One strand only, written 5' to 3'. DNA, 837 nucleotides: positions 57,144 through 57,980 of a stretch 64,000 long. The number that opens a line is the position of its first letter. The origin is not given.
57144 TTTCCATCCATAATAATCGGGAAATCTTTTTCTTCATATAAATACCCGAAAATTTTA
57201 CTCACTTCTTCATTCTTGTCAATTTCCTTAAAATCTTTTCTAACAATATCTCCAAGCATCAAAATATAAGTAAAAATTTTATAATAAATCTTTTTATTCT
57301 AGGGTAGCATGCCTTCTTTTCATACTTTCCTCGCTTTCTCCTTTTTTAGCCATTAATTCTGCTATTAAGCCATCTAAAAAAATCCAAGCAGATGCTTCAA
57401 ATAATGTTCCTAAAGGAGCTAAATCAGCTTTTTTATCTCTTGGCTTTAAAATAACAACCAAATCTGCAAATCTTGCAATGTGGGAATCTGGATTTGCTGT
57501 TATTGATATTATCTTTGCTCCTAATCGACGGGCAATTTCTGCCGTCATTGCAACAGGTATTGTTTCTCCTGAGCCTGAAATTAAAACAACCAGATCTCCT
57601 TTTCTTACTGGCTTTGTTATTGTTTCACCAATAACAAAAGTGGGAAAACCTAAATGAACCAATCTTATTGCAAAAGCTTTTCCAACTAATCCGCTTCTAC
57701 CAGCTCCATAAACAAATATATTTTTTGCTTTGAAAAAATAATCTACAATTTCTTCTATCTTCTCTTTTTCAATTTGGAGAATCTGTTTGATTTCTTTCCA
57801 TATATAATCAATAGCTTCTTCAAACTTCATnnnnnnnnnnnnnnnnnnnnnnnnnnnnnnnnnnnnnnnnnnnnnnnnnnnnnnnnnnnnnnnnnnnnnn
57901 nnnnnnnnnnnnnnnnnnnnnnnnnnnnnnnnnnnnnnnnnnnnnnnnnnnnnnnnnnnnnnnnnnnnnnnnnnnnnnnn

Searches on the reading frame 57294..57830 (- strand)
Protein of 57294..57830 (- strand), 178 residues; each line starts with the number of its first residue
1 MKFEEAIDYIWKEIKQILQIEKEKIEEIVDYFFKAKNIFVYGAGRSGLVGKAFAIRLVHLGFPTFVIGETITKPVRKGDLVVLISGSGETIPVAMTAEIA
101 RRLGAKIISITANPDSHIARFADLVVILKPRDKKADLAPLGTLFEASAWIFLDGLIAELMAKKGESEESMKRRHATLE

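Call 46: search_protein_families(library=pfam, proteins=[window:57294-57830:-], max_evalue=0.001)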
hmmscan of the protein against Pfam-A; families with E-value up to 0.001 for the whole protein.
window:57294-57830:- (178 aa): 2 families
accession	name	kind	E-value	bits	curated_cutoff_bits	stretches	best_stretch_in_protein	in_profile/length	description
PF01380.27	SIS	-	1.2e-23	83.7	25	1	32-134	2-110/131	SIS domain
PF13580.11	SIS_2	-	3.3e-06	27.6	27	0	73-111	99-137/138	SIS domain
